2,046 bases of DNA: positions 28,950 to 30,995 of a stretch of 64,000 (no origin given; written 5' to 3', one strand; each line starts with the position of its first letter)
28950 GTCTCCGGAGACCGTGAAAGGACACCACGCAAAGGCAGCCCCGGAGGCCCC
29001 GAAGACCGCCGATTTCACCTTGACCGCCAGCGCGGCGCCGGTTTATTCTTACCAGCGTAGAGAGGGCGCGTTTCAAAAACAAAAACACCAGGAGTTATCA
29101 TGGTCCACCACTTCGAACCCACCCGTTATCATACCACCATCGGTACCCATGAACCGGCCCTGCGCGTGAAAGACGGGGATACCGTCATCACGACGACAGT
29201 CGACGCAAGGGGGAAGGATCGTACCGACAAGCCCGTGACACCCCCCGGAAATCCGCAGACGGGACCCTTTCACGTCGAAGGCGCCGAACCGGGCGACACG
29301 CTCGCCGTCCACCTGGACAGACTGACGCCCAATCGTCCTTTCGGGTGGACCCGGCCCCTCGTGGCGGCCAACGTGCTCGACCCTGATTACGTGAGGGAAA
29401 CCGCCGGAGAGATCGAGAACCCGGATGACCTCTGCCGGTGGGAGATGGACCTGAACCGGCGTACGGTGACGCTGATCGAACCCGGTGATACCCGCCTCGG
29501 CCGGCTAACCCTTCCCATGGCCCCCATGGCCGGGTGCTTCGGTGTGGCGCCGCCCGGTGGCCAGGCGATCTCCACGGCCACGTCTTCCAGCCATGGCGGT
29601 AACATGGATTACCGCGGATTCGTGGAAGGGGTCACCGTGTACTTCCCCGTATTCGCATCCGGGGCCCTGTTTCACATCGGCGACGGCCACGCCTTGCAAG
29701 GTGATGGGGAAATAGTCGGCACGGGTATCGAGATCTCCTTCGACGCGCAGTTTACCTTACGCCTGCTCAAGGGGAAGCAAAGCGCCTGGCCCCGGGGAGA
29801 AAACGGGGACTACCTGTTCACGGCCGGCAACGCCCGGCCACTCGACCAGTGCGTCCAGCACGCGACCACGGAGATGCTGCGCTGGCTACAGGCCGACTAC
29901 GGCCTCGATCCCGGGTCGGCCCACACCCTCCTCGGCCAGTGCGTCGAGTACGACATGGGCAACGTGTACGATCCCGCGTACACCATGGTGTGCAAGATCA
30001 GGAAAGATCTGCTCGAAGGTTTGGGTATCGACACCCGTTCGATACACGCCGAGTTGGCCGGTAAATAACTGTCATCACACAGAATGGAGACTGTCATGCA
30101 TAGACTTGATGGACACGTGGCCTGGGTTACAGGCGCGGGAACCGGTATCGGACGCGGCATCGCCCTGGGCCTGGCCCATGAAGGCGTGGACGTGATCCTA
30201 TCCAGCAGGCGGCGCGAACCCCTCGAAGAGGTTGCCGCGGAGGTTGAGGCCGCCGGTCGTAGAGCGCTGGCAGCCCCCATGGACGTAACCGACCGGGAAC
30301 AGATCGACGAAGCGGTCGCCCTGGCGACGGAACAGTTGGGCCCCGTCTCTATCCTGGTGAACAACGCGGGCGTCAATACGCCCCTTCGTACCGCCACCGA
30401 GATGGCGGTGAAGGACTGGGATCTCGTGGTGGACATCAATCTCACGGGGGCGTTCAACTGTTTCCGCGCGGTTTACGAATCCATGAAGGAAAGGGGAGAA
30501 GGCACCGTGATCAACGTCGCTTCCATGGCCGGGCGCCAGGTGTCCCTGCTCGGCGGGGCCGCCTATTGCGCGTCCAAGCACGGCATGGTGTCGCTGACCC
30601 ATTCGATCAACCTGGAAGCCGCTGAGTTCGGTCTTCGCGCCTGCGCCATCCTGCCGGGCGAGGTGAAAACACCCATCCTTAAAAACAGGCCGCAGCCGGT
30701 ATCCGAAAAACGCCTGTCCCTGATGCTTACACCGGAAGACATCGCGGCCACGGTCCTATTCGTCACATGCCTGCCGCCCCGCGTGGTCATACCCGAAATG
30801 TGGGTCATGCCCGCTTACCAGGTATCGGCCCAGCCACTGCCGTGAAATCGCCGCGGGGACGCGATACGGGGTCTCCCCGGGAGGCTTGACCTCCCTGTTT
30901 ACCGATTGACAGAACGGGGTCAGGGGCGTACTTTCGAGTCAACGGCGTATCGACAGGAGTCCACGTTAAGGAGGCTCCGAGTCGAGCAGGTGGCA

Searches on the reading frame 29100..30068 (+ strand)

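Call 3: search_protein_families(library=pfam, proteins=[window:29100-30068:+])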
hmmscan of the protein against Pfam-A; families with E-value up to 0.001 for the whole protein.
window:29100-30068:+ (322 aa): 1 family
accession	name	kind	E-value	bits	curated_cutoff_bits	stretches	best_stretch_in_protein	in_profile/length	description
PF03069.20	FmdA_AmdA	-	7.9e-24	84.7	27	2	154-227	198-272/373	Acetamidase/Formamidase family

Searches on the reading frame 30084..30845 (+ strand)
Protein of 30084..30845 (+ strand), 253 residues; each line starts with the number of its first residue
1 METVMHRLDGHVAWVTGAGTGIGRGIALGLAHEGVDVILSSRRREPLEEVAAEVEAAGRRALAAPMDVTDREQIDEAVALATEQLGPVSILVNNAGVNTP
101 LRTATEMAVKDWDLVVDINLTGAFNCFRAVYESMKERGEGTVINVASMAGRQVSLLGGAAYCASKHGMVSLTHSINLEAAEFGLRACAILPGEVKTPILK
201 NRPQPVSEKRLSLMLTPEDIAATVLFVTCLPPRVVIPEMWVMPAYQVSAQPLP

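Call 3: search_protein_families(library=pfam, proteins=[window:30084-30845:+])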
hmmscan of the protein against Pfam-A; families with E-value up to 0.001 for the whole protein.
window:30084-30845:+ (253 aa): 3 families
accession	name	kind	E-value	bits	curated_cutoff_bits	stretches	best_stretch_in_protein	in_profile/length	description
PF00106.31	adh_short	-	1.2e-57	195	26.6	1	12-203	2-191/195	short chain dehydrogenase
PF13561.12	adh_short_C2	-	2.4e-41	142.3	27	1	17-227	1-216/236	Enoyl-(Acyl carrier protein) reductase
PF08659.16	KR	-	2e-10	41.3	22.6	1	14-166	4-154/180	KR domain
